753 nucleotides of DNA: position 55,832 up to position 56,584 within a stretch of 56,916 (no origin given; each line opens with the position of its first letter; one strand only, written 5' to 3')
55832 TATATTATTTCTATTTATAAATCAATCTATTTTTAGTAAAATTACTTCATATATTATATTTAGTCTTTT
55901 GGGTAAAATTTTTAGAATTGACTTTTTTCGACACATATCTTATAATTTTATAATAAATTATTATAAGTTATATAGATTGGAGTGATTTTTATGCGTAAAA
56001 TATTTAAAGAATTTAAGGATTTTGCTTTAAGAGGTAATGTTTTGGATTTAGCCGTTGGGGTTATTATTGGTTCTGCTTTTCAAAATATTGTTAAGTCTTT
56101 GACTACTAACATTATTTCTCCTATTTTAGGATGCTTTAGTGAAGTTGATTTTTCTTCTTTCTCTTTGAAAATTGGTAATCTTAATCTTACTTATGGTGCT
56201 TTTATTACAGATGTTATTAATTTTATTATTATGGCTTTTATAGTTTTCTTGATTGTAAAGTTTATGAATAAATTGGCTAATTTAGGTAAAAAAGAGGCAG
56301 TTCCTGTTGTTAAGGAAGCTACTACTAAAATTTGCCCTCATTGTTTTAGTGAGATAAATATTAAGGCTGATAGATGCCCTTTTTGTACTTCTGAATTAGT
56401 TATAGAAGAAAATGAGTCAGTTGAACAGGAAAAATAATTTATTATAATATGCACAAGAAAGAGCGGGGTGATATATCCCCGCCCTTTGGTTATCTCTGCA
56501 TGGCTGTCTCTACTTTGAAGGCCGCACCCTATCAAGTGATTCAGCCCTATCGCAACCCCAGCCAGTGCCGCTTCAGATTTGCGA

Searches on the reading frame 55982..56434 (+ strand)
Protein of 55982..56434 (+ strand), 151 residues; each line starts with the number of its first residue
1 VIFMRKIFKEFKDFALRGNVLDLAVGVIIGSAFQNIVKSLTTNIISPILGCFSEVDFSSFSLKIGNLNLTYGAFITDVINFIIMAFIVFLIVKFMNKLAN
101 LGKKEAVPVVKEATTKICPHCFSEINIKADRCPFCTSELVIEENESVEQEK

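Call 24: find_encoding_contigs(protein=window:55982-56434:+, flank=6000, max_places=10)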
Protein window:55982-56434:+ (151 aa): no gene with exactly this product is on record in the collection.

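Call 25: find_homologous_proteins(query=window:55982-56434:+)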
Query window:55982-56434:+ (151 aa): 7988 proteins with E <= 0.001 among 8000 candidates; the best 120 are listed.
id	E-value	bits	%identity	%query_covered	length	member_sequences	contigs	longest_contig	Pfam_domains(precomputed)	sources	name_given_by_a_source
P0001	7.1e-89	313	100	98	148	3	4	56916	PF01741.24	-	-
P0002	6.2e-85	300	97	91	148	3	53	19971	PF01741.24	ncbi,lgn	-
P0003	8.0e-82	290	93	98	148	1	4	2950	PF01741.24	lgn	-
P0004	1.0e-76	274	87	95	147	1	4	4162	PF01741.24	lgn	-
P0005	1.2e-74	267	83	96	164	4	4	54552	PF01741.24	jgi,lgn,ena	jgi:large conductance mechanosensitive channel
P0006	2.9e-74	266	82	98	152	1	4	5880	PF01741.24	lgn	-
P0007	7.0e-74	265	85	97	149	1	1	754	PF01741.24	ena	-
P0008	2.4e-73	263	84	97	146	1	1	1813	PF01741.24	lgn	-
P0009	2.0e-72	260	86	93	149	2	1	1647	PF01741.24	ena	-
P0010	5.2e-72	259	82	97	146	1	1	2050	PF01741.24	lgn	-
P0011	2.8e-70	253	80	97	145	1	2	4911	PF01741.24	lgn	-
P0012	7.0e-70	252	83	95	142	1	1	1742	PF01741.24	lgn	-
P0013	3.2e-67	243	80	95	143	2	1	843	PF01741.24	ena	-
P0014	3.6e-67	243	78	95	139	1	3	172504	PF01741.24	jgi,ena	-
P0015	5.7e-67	242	81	93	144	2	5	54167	PF01741.24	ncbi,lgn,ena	-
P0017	7.7e-67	242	80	95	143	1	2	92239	PF01741.24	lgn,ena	-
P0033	1.5e-65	238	84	88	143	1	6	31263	PF01741.24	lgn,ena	-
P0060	1.7e-64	234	82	88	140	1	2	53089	PF01741.24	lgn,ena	-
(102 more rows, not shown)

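Call 26: find_encoding_contigs(protein=P0001, flank=5000, max_places=6)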
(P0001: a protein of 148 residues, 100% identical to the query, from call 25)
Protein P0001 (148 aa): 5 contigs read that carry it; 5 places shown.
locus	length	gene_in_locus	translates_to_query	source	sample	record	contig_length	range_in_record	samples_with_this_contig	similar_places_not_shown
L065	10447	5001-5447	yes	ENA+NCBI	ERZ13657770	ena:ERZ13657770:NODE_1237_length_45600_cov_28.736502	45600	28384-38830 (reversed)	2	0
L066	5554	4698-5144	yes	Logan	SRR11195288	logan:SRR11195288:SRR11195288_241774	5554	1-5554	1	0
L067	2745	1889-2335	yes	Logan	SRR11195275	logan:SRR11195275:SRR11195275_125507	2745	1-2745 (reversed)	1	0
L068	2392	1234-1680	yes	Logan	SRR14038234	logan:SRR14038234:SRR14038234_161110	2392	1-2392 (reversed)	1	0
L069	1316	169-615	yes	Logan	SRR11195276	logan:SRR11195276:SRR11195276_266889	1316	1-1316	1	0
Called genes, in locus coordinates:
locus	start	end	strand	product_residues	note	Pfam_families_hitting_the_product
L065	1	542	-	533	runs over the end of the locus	PF06418:CTP_synth_N, PF00117:GATase, PF07722:Peptidase_C26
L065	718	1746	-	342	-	PF01321:Creatinase_N, PF00557:Peptidase_M24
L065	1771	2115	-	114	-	PF01478:Peptidase_A24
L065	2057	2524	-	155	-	-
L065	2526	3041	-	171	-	PF09419:PGP_phosphatase, PF00702:Hydrolase, PF13242:Hydrolase_like (weak)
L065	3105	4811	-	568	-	PF03485:Arg_tRNA_synt_N, PF00750:tRNA-synt_1d, PF05746:DALR_1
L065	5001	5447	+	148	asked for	PF01741:MscL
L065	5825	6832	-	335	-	PF00106:adh_short, PF01073:3Beta_HSD, PF01370:Epimerase, PF02719:Polysacc_synt_2, PF04321:RmlD_sub_bind, PF08659:KR, PF13460:NAD_binding_10, PF16363:GDP_Man_Dehyd, +2 more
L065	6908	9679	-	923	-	PF00912:Transgly, PF00905:Transpeptidase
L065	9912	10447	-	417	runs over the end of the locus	PF12698:ABC2_membrane_3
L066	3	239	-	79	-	?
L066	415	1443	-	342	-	PF01321:Creatinase_N, PF00557:Peptidase_M24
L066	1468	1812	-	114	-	PF01478:Peptidase_A24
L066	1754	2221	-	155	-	-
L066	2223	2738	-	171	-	PF09419:PGP_phosphatase, PF00702:Hydrolase, PF13242:Hydrolase_like (weak)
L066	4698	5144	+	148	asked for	PF01741:MscL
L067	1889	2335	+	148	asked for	PF01741:MscL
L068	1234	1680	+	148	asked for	PF01741:MscL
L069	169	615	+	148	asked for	PF01741:MscL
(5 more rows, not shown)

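Call 27: find_encoding_contigs(protein=P0002, flank=5000, max_places=8)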
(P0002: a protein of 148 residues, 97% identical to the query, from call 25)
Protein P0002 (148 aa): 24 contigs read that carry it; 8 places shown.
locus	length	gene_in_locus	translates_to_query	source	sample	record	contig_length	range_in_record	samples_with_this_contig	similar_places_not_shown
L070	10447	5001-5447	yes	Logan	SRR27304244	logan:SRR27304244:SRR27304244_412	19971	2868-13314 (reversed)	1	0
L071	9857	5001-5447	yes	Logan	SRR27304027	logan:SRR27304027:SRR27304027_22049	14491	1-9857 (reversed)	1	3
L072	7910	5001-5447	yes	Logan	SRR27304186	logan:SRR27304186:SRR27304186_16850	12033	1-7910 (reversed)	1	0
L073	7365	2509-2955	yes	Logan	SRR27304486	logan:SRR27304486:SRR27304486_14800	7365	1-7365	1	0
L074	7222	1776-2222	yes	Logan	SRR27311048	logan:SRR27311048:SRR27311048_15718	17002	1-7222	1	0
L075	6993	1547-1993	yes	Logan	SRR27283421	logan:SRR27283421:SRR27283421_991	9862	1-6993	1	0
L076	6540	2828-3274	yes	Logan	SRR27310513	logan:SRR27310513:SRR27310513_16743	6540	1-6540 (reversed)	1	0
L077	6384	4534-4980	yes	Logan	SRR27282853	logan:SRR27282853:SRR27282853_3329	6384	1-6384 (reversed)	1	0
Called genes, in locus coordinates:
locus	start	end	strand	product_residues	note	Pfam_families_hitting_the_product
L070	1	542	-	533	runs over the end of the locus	PF06418:CTP_synth_N, PF00117:GATase, PF07722:Peptidase_C26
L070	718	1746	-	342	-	PF01321:Creatinase_N, PF00557:Peptidase_M24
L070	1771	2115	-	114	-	PF01478:Peptidase_A24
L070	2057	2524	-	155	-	-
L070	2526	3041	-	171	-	PF09419:PGP_phosphatase, PF00702:Hydrolase, PF13242:Hydrolase_like (weak)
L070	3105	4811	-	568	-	PF03485:Arg_tRNA_synt_N, PF00750:tRNA-synt_1d, PF05746:DALR_1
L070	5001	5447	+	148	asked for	PF01741:MscL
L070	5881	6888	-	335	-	PF00106:adh_short, PF01073:3Beta_HSD, PF01370:Epimerase, PF02719:Polysacc_synt_2, PF04321:RmlD_sub_bind, PF08659:KR, PF13460:NAD_binding_10, PF16363:GDP_Man_Dehyd, +1 more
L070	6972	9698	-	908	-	PF00912:Transgly, PF00905:Transpeptidase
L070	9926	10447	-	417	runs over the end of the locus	PF12698:ABC2_membrane_3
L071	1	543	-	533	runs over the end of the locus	PF06418:CTP_synth_N, PF00117:GATase, PF07722:Peptidase_C26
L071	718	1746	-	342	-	PF01321:Creatinase_N, PF00557:Peptidase_M24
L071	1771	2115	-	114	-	PF01478:Peptidase_A24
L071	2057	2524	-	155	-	-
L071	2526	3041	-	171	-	PF09419:PGP_phosphatase, PF00702:Hydrolase, PF13242:Hydrolase_like (weak)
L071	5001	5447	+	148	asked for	PF01741:MscL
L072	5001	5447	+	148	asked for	PF01741:MscL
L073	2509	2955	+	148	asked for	PF01741:MscL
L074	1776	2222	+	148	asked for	PF01741:MscL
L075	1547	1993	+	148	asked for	PF01741:MscL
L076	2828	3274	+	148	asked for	PF01741:MscL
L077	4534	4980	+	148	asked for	PF01741:MscL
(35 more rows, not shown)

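Call 28: find_encoding_contigs(protein=P0005, flank=5000, max_places=4)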
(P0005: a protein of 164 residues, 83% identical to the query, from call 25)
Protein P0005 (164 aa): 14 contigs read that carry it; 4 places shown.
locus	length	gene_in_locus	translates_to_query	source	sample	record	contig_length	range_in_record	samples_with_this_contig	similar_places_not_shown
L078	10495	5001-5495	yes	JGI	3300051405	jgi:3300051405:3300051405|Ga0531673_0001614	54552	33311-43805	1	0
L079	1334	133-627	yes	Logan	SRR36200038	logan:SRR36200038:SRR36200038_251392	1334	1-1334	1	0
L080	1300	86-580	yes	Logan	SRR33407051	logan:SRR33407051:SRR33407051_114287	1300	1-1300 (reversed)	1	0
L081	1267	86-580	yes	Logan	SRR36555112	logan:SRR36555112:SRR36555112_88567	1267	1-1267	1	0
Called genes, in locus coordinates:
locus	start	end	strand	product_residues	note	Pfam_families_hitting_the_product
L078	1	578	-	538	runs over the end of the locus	PF06418:CTP_synth_N, PF00117:GATase, PF07722:Peptidase_C26 (weak)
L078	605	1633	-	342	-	PF01321:Creatinase_N, PF00557:Peptidase_M24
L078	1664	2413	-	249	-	PF01478:Peptidase_A24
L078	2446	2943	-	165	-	PF09419:PGP_phosphatase, PF08282:Hydrolase_3 (weak), PF00702:Hydrolase, PF13242:Hydrolase_like (weak)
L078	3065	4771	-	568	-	PF03485:Arg_tRNA_synt_N, PF00750:tRNA-synt_1d, PF09334:tRNA-synt_1g (faint), PF05746:DALR_1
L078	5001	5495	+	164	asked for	PF01741:MscL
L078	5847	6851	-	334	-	PF00106:adh_short, PF01073:3Beta_HSD, PF01370:Epimerase, PF02719:Polysacc_synt_2, PF04321:RmlD_sub_bind, PF08659:KR, PF13460:NAD_binding_10, PF16363:GDP_Man_Dehyd, +2 more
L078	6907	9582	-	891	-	PF00912:Transgly, PF00905:Transpeptidase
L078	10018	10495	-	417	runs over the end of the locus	PF12698:ABC2_membrane_3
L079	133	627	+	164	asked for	PF01741:MscL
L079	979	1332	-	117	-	?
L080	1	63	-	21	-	?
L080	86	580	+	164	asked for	PF01741:MscL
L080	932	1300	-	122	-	?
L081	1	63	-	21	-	?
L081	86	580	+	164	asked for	PF01741:MscL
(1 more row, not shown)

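Call 36: find_encoding_contigs(protein=P0003, flank=2500, max_places=3)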
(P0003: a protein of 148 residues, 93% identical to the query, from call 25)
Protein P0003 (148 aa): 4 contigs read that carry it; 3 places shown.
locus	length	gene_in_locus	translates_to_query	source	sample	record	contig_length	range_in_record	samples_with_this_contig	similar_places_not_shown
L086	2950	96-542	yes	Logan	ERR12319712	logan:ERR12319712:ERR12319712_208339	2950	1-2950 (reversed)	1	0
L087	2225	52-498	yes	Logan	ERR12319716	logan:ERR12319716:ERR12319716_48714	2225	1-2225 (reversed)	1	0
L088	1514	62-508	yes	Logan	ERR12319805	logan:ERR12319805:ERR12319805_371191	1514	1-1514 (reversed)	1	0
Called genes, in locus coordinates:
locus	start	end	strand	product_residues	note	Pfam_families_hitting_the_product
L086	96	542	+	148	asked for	PF01741:MscL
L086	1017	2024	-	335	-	PF00106:adh_short, PF01073:3Beta_HSD, PF01370:Epimerase, PF02719:Polysacc_synt_2, PF04321:RmlD_sub_bind, PF08659:KR, PF13460:NAD_binding_10, PF16363:GDP_Man_Dehyd, +2 more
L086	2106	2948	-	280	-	?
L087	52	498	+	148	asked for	PF01741:MscL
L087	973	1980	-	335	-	PF00106:adh_short, PF01073:3Beta_HSD, PF01370:Epimerase, PF02719:Polysacc_synt_2, PF04321:RmlD_sub_bind, PF08659:KR, PF13460:NAD_binding_10, PF16363:GDP_Man_Dehyd, +2 more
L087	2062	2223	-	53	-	?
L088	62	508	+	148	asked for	PF01741:MscL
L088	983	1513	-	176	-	?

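Call 37: find_encoding_contigs(protein=P0004, flank=2500, max_places=3)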
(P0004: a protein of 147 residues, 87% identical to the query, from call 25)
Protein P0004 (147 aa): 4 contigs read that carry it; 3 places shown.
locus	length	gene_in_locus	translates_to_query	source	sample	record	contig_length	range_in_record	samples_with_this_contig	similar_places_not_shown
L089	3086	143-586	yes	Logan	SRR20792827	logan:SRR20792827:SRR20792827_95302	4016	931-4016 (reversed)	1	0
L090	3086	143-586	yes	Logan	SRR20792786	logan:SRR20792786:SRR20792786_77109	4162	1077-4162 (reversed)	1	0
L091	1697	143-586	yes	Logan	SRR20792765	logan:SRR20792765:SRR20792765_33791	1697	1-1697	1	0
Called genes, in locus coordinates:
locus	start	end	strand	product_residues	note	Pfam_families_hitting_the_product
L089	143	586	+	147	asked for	PF01741:MscL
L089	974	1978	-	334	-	PF00106:adh_short, PF01073:3Beta_HSD, PF01370:Epimerase, PF02719:Polysacc_synt_2, PF04321:RmlD_sub_bind, PF07993:NAD_binding_4, PF08659:KR, PF13460:NAD_binding_10, +1 more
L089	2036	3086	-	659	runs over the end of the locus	?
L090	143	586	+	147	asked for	PF01741:MscL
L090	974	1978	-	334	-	PF00106:adh_short, PF01073:3Beta_HSD, PF01370:Epimerase, PF02719:Polysacc_synt_2, PF04321:RmlD_sub_bind, PF07993:NAD_binding_4, PF08659:KR, PF13460:NAD_binding_10, +1 more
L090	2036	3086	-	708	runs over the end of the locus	?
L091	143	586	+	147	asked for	PF01741:MscL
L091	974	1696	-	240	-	?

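Call 38: find_encoding_contigs(protein=P0006, flank=2500, max_places=3)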
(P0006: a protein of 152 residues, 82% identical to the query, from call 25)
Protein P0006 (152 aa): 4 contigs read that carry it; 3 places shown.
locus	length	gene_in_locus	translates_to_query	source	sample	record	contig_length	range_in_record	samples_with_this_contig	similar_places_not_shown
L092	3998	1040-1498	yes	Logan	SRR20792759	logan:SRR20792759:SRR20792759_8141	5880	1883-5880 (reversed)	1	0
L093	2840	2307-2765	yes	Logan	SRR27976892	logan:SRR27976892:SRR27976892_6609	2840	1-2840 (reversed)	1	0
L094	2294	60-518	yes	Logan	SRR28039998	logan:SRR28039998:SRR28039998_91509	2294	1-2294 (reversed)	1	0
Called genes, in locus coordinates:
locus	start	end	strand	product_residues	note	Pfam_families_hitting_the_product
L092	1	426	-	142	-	?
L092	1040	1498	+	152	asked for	PF01741:MscL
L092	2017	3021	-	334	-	PF00106:adh_short, PF01073:3Beta_HSD, PF01370:Epimerase, PF02719:Polysacc_synt_2, PF04321:RmlD_sub_bind, PF08659:KR, PF13460:NAD_binding_10, PF16363:GDP_Man_Dehyd, +1 more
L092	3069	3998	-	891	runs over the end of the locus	PF00912:Transgly, PF00905:Transpeptidase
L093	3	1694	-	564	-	?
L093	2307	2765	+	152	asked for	PF01741:MscL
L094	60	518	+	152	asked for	PF01741:MscL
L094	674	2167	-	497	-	PF05598:DUF772, PF01609:DDE_Tnp_1, PF13751:DDE_Tnp_1_6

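Call 39: find_encoding_contigs(protein=P0033, flank=2500, max_places=3)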
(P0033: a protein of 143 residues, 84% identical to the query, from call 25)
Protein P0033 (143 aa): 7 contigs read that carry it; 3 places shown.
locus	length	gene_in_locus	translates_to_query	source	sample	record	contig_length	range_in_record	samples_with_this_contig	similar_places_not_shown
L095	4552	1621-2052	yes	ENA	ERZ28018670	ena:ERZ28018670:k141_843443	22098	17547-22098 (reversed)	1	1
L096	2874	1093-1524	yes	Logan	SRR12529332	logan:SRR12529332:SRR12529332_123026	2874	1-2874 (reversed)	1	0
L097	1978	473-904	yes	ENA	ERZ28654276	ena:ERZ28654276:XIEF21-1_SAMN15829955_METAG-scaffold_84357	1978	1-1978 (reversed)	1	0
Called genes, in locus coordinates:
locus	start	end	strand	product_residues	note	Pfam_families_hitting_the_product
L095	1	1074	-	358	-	?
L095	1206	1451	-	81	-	-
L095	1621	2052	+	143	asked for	PF01741:MscL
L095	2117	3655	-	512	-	PF13687:DUF4153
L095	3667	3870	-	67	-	PF13443:HTH_26, PF01381:HTH_3 (weak)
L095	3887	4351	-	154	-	PF11188:DUF2975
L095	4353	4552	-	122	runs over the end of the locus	PF10990:DUF2809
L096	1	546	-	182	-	?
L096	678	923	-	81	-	-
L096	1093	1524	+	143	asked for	PF01741:MscL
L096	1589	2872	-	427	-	?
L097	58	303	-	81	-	-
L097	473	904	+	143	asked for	PF01741:MscL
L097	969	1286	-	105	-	-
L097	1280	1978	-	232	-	?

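Call 52: find_encoding_contigs(protein=P0015, flank=2500, max_places=2)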
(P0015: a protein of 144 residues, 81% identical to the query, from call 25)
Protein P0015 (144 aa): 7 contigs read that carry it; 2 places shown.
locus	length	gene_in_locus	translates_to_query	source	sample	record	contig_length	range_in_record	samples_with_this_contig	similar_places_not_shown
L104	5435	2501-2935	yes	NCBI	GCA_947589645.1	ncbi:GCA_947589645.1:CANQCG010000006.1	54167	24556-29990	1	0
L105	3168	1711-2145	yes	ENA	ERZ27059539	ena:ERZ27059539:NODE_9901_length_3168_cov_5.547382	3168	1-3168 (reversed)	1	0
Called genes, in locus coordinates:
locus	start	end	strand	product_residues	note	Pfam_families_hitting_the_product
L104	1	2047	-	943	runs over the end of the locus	PF00005:ABC_tran (faint), PF02463:SMC_N (faint), PF03193:RsgA_GTPase (faint), PF13191:AAA_16 (faint), PF13304:AAA_21 (faint), PF13555:AAA_29 (faint), PF17760:UvrA_inter, PF17755:UvrA_DNA-bind, +2 more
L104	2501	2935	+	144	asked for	PF01741:MscL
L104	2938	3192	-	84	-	PF07441:BofA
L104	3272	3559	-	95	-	PF10704:DUF2508 (weak)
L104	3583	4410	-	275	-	PF01699:Na_Ca_ex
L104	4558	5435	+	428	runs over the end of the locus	PF02403:Seryl_tRNA_N, PF00587:tRNA-synt_2b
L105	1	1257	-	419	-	?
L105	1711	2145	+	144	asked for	PF01741:MscL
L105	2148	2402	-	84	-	PF07441:BofA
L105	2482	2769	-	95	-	PF10704:DUF2508 (weak)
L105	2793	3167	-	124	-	?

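Call 53: find_encoding_contigs(protein=P0017, flank=2500, max_places=2)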
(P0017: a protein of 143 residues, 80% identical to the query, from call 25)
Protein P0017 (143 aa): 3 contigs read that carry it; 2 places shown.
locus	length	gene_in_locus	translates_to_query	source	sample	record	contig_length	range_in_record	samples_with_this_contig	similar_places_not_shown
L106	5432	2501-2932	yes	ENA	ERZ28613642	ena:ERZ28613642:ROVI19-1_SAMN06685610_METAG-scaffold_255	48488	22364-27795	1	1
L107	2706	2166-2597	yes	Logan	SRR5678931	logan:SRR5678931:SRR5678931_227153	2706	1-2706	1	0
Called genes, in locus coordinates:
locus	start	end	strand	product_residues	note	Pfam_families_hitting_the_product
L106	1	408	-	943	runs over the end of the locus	PF00005:ABC_tran (faint), PF02463:SMC_N (faint), PF03193:RsgA_GTPase (faint), PF13191:AAA_16 (faint), PF13555:AAA_29 (faint), PF20703:nSTAND1 (faint), PF17760:UvrA_inter, PF17755:UvrA_DNA-bind, +1 more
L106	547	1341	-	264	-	-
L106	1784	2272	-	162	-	-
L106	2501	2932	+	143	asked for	PF01741:MscL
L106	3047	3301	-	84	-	PF07441:BofA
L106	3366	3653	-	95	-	PF10704:DUF2508 (weak)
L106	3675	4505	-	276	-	PF01699:Na_Ca_ex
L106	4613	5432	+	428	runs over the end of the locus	PF02403:Seryl_tRNA_N, PF00587:tRNA-synt_2b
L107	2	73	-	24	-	?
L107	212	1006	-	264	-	-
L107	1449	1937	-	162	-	-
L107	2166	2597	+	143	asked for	PF01741:MscL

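Call 54: find_encoding_contigs(protein=P0060, flank=2500, max_places=2)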
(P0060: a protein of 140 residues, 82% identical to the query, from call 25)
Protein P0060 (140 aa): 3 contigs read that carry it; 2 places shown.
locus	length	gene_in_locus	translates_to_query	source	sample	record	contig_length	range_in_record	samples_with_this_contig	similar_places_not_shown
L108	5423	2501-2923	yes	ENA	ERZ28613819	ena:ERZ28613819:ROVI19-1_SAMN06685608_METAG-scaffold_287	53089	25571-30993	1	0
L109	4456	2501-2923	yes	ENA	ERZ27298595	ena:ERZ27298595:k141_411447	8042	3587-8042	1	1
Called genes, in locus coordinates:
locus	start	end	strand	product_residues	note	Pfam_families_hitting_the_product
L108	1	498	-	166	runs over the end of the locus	PF09419:PGP_phosphatase, PF13419:HAD_2 (weak), PF00702:Hydrolase, PF13242:Hydrolase_like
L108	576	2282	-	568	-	PF03485:Arg_tRNA_synt_N, PF00750:tRNA-synt_1d, PF05746:DALR_1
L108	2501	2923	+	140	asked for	PF01741:MscL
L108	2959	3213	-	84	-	PF07441:BofA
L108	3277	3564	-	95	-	PF10704:DUF2508 (weak)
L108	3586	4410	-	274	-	PF01699:Na_Ca_ex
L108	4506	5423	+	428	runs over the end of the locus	PF02403:Seryl_tRNA_N, PF00587:tRNA-synt_2b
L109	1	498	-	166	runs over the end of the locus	PF09419:PGP_phosphatase, PF13419:HAD_2 (weak), PF00702:Hydrolase, PF13242:Hydrolase_like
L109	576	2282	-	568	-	PF03485:Arg_tRNA_synt_N, PF00750:tRNA-synt_1d, PF05746:DALR_1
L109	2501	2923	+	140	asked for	PF01741:MscL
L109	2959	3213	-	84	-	PF07441:BofA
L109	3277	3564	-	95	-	PF10704:DUF2508 (weak)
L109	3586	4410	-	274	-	PF01699:Na_Ca_ex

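Call 59: find_encoding_contigs(protein=P0011, flank=2500, max_places=3)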
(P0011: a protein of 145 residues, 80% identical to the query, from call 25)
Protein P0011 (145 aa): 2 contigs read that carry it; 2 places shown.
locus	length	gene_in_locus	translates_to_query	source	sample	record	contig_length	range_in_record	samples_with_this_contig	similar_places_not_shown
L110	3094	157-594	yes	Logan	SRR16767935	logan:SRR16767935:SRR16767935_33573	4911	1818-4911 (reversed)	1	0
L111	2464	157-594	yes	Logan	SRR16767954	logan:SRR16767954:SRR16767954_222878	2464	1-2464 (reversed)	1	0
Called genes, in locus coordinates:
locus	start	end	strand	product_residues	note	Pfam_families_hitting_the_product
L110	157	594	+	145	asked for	PF01741:MscL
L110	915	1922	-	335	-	PF00106:adh_short, PF01073:3Beta_HSD, PF01370:Epimerase, PF02719:Polysacc_synt_2, PF04321:RmlD_sub_bind, PF07993:NAD_binding_4 (weak), PF13460:NAD_binding_10, PF16363:GDP_Man_Dehyd, +1 more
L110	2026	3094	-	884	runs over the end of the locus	PF00912:Transgly, PF00905:Transpeptidase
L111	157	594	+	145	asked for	PF01741:MscL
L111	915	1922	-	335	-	PF00106:adh_short, PF01073:3Beta_HSD, PF01370:Epimerase, PF02719:Polysacc_synt_2, PF04321:RmlD_sub_bind, PF07993:NAD_binding_4 (weak), PF13460:NAD_binding_10, PF16363:GDP_Man_Dehyd, +1 more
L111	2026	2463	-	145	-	?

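Call 65: find_homologous_proteins(query=L110:679-816:-, max_evalue=10)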
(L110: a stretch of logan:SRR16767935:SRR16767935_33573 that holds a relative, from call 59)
Query L110:679-816:-: no candidate shares three 5-residue words with the query. No homologue found.

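Call 70: search_protein_representatives(protein=L110:679-816:-)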
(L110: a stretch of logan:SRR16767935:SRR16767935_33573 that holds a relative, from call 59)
Query: 46 residues. Proteins with E-value up to 0.001 (for the whole library): 1; up to 1e-10: 0; up to 1e-30: 0. The best 1 are listed.
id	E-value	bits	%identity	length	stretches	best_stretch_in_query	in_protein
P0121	1.3e-04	37.1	35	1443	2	7-42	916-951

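Call 88: search_protein_families(library=pfam, proteins=[P0121], max_evalue=0.001)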
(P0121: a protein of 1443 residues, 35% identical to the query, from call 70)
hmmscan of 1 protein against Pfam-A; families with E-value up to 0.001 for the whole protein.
P0121 (1443 aa): 4 families
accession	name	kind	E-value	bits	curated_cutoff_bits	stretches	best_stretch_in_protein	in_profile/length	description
PF25199.1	nSTAND_NTPase5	-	1.7e-14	54.3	34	1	328-461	8-136/145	Novel STAND NTPase 5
PF13289.12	SIR2_2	-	1.1e-10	42.2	24.5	1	129-235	2-103/141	SIR2-like domain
PF17183.9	Get5_C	-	0.00029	20.8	22.9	0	1064-1077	8-21/51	Get5, C-terminal domain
PF25098.1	PEX18_PEX21_C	-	0.00071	20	25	0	895-952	8-64/68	PEX18/PEX21 C-terminal domain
